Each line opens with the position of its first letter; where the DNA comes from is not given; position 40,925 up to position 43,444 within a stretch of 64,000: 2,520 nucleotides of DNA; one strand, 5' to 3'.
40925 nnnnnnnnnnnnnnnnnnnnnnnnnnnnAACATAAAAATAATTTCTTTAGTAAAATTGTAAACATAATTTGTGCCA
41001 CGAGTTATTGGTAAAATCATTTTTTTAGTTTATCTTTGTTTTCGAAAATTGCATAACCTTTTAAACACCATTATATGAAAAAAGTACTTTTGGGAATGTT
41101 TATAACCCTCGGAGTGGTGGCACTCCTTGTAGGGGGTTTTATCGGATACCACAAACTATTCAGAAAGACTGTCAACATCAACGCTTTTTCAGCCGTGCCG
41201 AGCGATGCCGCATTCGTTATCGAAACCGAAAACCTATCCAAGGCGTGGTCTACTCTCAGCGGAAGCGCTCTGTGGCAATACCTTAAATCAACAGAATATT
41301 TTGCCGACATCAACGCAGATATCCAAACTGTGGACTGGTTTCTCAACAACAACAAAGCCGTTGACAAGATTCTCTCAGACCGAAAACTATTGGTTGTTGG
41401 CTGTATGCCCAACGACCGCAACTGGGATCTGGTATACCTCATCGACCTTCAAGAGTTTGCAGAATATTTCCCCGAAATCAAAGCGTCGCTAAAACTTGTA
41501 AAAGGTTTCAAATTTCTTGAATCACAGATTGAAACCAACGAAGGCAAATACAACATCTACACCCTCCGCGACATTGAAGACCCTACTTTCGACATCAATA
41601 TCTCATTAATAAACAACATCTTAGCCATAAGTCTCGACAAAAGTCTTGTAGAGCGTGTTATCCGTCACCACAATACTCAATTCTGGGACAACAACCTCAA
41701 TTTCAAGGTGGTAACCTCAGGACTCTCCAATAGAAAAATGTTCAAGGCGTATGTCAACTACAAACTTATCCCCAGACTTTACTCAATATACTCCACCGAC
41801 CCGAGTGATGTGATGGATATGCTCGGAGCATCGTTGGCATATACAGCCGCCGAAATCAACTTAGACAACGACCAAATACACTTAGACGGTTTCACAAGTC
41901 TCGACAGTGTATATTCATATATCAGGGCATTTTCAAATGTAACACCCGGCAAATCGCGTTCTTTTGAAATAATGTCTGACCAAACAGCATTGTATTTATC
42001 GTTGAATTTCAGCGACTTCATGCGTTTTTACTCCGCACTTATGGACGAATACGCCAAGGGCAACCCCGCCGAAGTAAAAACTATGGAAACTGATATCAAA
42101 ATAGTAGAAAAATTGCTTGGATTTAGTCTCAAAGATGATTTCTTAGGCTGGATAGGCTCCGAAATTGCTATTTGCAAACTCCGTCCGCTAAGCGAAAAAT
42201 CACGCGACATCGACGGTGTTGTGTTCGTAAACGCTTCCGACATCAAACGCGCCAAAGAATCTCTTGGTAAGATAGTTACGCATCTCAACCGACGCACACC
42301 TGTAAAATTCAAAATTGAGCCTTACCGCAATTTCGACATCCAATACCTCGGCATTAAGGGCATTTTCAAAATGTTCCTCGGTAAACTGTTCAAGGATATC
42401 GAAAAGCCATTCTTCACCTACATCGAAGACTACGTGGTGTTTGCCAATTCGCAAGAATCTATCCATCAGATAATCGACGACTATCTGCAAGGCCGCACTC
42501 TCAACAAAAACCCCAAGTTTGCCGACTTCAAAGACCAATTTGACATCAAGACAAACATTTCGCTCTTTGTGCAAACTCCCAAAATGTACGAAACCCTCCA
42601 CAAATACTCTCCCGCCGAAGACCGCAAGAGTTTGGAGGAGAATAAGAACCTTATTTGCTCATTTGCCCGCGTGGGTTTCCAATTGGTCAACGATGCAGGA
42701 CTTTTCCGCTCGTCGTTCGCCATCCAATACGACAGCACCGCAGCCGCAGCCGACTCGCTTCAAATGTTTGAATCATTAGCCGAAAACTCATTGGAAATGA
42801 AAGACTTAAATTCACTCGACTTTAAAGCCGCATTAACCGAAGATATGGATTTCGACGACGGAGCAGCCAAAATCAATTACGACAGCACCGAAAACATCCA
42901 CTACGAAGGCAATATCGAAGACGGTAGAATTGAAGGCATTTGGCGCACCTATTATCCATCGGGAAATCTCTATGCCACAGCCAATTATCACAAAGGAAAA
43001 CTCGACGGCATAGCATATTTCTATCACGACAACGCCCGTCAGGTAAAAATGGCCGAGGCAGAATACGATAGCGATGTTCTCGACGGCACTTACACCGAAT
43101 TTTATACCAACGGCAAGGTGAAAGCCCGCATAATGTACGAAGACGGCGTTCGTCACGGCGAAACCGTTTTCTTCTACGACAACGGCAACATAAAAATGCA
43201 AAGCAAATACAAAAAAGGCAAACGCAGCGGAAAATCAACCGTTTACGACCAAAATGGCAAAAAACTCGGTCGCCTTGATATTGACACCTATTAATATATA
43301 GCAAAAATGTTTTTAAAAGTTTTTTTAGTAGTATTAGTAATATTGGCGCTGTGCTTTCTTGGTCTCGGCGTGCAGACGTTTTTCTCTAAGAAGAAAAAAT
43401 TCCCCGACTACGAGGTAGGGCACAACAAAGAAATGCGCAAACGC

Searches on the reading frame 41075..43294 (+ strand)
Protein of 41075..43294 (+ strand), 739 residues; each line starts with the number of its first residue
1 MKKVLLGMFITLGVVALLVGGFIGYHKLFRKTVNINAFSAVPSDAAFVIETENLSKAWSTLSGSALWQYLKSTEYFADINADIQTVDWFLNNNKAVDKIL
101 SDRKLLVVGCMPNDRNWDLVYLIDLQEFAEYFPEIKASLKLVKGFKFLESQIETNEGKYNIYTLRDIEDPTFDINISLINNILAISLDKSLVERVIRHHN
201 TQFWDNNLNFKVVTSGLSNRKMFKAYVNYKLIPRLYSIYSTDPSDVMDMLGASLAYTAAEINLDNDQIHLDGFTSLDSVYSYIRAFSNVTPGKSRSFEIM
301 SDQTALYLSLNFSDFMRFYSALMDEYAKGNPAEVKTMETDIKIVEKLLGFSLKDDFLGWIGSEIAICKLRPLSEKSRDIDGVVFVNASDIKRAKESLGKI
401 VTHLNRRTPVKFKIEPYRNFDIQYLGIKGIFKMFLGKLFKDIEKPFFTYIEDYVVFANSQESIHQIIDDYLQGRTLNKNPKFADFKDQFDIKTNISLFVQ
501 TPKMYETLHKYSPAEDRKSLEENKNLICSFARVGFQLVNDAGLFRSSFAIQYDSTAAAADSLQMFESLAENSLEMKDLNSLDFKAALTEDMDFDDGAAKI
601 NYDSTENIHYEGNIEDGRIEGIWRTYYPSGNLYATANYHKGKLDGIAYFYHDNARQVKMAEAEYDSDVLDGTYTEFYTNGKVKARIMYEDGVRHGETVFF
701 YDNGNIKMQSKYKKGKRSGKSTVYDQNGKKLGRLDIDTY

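Call 3: search_protein_families(library=pfam, proteins=[window:41075-43294:+], max_evalue=1)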
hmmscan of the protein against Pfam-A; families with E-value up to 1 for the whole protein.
window:41075-43294:+ (739 aa): 3 families
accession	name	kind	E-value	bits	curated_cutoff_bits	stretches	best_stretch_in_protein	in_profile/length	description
PF11832.13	DUF3352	-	6.7e-14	51.8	26.8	2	446-532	176-267/536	Protein of unknown function (DUF3352)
PF07661.19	MORN_2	-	6.7e-14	50.8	29.6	3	620-639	2-21/22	MORN repeat variant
PF14314.12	Methyltrans_Mon_2nd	-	0.11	12.3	25.2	1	38-115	91-166/268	Virus-capping methyltransferase, MT domain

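Call 4: search_protein_families(library=ncbifam, proteins=[window:41075-43294:+], max_evalue=1)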
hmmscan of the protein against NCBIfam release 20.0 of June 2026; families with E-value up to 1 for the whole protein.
window:41075-43294:+ (739 aa): 1 family
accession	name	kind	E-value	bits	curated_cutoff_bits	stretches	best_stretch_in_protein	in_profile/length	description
NF033566.1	adhes_LIC20035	equivalog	7.7e-11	41.5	250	1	572-729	72-228/434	LIC20035 family adhesin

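Call 5: search_protein_families(library=padloc, proteins=[window:41075-43294:+], max_evalue=1)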
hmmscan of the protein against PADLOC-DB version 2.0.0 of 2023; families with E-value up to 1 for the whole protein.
window:41075-43294:+ (739 aa): 0 families
